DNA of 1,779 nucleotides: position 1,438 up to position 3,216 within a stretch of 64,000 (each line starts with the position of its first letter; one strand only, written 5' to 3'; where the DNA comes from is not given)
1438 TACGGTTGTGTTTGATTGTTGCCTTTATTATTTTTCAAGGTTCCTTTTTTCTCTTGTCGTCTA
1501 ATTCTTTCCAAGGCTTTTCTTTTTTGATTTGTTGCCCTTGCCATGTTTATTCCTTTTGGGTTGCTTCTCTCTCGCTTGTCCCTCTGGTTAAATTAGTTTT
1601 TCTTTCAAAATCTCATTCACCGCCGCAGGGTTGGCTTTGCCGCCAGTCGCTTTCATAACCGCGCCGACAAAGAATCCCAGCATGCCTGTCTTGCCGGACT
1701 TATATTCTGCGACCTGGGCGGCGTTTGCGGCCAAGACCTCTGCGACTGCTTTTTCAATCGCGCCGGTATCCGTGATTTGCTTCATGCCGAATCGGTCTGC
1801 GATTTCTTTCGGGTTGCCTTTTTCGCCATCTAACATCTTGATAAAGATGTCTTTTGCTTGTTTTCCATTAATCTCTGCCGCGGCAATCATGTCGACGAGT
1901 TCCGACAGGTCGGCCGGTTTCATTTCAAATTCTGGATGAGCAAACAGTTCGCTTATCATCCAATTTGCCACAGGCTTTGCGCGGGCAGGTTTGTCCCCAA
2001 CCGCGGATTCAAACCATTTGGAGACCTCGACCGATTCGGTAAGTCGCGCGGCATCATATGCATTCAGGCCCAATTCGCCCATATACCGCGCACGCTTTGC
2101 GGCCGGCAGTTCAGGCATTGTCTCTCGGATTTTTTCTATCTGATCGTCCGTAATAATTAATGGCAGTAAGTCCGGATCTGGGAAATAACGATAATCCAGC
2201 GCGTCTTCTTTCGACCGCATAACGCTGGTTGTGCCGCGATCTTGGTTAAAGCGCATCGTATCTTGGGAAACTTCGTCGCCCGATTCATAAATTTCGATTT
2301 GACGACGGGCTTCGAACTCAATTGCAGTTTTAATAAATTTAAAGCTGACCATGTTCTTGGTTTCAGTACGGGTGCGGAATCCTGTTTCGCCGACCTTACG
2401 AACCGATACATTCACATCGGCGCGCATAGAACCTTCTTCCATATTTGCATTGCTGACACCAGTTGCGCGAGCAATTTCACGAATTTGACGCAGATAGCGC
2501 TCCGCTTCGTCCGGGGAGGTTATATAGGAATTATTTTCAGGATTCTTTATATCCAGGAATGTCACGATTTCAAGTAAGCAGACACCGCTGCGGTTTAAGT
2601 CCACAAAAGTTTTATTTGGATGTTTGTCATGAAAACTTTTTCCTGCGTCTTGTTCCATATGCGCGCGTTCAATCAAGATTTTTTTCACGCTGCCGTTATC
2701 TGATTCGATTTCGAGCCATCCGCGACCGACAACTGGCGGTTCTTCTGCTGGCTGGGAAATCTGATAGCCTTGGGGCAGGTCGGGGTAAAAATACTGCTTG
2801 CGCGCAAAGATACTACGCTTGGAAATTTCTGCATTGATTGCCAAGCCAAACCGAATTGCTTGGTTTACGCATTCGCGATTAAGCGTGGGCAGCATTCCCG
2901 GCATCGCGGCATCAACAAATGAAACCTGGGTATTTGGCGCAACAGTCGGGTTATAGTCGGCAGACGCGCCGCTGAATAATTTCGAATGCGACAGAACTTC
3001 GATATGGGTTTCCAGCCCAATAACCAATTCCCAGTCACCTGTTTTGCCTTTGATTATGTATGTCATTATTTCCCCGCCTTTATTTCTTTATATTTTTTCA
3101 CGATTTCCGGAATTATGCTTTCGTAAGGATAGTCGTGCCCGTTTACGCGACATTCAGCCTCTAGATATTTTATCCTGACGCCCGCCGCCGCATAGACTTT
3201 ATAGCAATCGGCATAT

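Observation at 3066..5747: Four foreign enzymes translationally coupled inside the gatA-gatB operon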

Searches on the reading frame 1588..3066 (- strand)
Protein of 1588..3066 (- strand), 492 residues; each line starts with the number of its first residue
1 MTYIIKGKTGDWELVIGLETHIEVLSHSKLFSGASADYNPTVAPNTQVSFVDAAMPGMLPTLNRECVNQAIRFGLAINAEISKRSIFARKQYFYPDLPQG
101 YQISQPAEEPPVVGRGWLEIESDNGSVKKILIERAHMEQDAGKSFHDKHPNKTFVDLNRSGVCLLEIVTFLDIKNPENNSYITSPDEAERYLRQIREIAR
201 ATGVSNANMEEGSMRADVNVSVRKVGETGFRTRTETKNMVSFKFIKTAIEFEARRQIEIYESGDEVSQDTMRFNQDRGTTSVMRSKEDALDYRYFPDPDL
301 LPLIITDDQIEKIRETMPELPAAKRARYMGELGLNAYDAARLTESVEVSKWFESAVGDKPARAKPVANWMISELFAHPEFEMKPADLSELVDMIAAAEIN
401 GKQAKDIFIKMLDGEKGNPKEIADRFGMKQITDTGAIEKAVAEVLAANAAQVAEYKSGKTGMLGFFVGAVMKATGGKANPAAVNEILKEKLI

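Call 4: search_protein_families(library=pfam, proteins=[window:1588-3066:-], max_evalue=0.01)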
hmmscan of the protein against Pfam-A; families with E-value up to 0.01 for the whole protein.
window:1588-3066:- (492 aa): 2 families
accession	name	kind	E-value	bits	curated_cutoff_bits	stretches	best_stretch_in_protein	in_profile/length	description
PF02934.20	GatB_N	-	4.6e-103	344.6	23.4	1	14-311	1-277/277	GatB/GatE catalytic domain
PF02637.23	GatB_Yqey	-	8.3e-41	139.7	27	1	351-491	2-148/148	GatB domain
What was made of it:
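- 1588..3066 (-): gatB (492 aa). PF02934 E 5e-103 and PF02637 E 8e-41 (call 4).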

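Call 28: find_related_loci(query=window:1588-3066:-, collection=genome_contigs, flank=9000)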
Query window:1588-3066:- (492 aa) in genome_contigs; peptide patterns used: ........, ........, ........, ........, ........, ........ (x = any residue, [..] = any of these).
600 stretches matched a pattern (row limit reached: there are more); 578 encode a relative of the query (tblastn E <= 1e-3); the best 80 are kept; 80 distinct loci.
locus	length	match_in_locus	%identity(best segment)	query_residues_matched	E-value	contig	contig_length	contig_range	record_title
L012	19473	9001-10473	89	1-491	0e+0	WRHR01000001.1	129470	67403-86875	MAG: Alphaproteobacteria bacterium isolate Nt197P3bin125 Ga0082212_10000092, whole genome shotgun sequence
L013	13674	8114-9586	84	1-491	0e+0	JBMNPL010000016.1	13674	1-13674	MAG: Alphaproteobacteria bacterium isolate SBF912SR1HQ0037 scaffold_15176_c1, whole genome shotgun sequence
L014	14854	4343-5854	77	3-491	0e+0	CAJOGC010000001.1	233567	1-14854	uncultured Alphaproteobacteria bacterium isolate Sheep_2_mag_61 genome assembly, contig: scaffold_6, whole genome shotgu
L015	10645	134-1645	77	3-491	0e+0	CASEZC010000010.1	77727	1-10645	uncultured proteobacterium isolate Batch6_idba_bin.201 genome assembly, contig: Batch6_idba_bin.201.fa_k87_5788773, whol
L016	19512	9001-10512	78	3-491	0e+0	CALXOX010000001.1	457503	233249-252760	MAG: uncultured Alphaproteobacteria bacterium isolate BRZ_MD__bin1 genome assembly, contig: BRZ_MD__NODE_4_length_457503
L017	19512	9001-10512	77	3-491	0e+0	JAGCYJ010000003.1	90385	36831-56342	MAG: Alphaproteobacteria bacterium isolate RGIG10235 Yak_Rumen-5__c470311, whole genome shotgun sequence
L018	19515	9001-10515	77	3-491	0e+0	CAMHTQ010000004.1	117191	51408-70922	MAG: uncultured Alphaproteobacteria bacterium isolate SRR11784296_bin.8_metaWRAP_v1.3_MAG genome assembly, contig: ERZ12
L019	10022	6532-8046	77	3-491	0e+0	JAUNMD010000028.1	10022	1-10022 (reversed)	MAG: Pseudomonadota bacterium isolate S31M_St_19 NODE_1658_length_10022_cov_5.594763, whole genome shotgun sequence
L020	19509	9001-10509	77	3-491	0e+0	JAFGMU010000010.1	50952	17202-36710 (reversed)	MAG: Alphaproteobacteria bacterium isolate Zod_Metabat.497 k87_1676016, whole genome shotgun sequence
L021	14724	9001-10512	77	3-491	0e+0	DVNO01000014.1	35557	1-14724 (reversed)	MAG TPA_asm: Candidatus Enterousia avicola isolate CHK136-897 CHK136__C78967_L35557_ERR2241905, whole genome shotgun seq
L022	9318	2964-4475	77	3-491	0e+0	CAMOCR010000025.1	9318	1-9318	MAG: uncultured Alphaproteobacteria bacterium isolate SRR873604_bin.19_metaWRAP_v1.3_MAG genome assembly, contig: NODE_1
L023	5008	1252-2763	76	3-491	0e+0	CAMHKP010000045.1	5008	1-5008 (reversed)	MAG: uncultured Alphaproteobacteria bacterium isolate SRR11784293_bin.8_metaWRAP_v1.3_MAG genome assembly, contig: ERZ12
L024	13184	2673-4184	77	3-491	0e+0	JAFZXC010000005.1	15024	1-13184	MAG: Alphaproteobacteria bacterium isolate RGIG8177 Water_buffalos_Rumen-3__c253686, whole genome shotgun sequence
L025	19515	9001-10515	76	3-491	0e+0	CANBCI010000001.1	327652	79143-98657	MAG TPA_asm: uncultured Alphaproteobacteria bacterium isolate SRR15322610_bin.17_metawrap_v1.3_MAG genome assembly, cont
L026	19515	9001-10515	75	3-491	0e+0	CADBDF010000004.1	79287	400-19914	MAG: uncultured proteobacterium isolate RUG13870 genome assembly, contig: RUG13870_asm_4, whole genome shotgun sequence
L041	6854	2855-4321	78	3-491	0e+0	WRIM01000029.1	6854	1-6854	MAG: Alphaproteobacteria bacterium isolate Nt197P3bin44 Ga0082212_10025726, whole genome shotgun sequence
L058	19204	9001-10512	75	3-491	0e+0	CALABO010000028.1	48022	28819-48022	MAG TPA_asm: uncultured proteobacterium isolate SRR6425765_bin.2_CONCOCT_v1.1_MAG genome assembly, contig: ERZ1767560.65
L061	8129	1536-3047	74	3-491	0e+0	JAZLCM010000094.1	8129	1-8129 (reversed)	MAG: Candidatus Enterousia sp. isolate T1900045049_TC20190042.MAGScoT_cleanbin_000031 SGB_4517_k141_2406492, whole genom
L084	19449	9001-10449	54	1-491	3e-164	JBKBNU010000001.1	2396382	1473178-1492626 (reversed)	MAG: Micavibrio sp. isolate 21H_026.bin.43 NODE_1_length_2396382_cov_35.870583, whole genome shotgun sequence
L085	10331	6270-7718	51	1-491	3e-164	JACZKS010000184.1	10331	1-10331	MAG: Rhodospirillales bacterium isolate MAG51 rhodospirillaceae_1_contig_1510721, whole genome shotgun sequence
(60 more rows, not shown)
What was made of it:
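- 1588..3066 (-): 89% identical to the nearest relative (call 28).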

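Call 47: search_protein_families(library=pfam, proteins=[L013:6875-7195:+, L013:7234-7806:+, L013:7803-8117:+, L041:2304-2800:+, L061:877-1401:+, L084:7726-8325:+, L084:8267-8965:+, L085:5875-6264:+, L058:6577-7389:+], max_evalue=0.01)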
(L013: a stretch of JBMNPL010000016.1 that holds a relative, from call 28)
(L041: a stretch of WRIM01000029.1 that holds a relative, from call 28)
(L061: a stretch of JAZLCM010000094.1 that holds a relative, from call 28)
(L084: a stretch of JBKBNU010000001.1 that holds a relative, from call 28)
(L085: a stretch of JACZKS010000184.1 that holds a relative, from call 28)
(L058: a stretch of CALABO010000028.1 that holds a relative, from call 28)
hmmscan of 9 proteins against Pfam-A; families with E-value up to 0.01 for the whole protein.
L013:6875-7195:+ (106 aa): 0 families

L013:7234-7806:+ (190 aa): 6 families
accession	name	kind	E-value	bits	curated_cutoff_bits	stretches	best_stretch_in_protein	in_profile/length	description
PF12146.15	Hydrolase_4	-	7.6e-08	32.4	27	1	64-134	67-136/239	Serine aminopeptidase, S33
PF00561.26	Abhydrolase_1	-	7.9e-06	26.1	25.8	1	72-119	68-113/245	alpha/beta hydrolase fold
PF06821.19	Ser_hydrolase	-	1.1e-05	25.9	22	1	57-185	37-166/172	Serine hydrolase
PF05990.18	DUF900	-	0.00089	19.2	20.5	1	60-145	81-166/232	Alpha/beta hydrolase of unknown function (DUF900)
PF12048.14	DUF3530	-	0.00089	19.1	29.8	1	73-114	195-236/310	Protein of unknown function (DUF3530)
PF07859.19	Abhydrolase_3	-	0.0049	17.1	25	1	70-138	67-139/210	alpha/beta hydrolase fold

L013:7803-8117:+ (104 aa): 1 family
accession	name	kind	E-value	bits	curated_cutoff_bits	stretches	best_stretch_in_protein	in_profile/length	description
PF03091.20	CutA1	-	7.4e-31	106.3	22.4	1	5-102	1-99/99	CutA1 divalent ion tolerance protein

L041:2304-2800:+ (165 aa): 2 families
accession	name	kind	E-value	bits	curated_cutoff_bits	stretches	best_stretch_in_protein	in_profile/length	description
PF00293.34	NUDIX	-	9e-15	55.3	21.1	1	31-153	3-121/134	NUDIX domain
PF14815.12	NUDIX_4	-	0.0081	16.4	35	0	36-93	3-55/113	NUDIX domain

L061:877-1401:+ (174 aa): 0 families

L084:7726-8325:+ (199 aa): 0 families

L084:8267-8965:+ (232 aa): 0 families

L085:5875-6264:+ (129 aa): 1 family
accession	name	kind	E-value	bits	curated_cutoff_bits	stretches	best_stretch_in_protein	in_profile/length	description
PF01541.30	GIY-YIG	-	2.3e-14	53.8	22.6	1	5-76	3-76/78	GIY-YIG catalytic domain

L058:6577-7389:+ (270 aa): 0 families
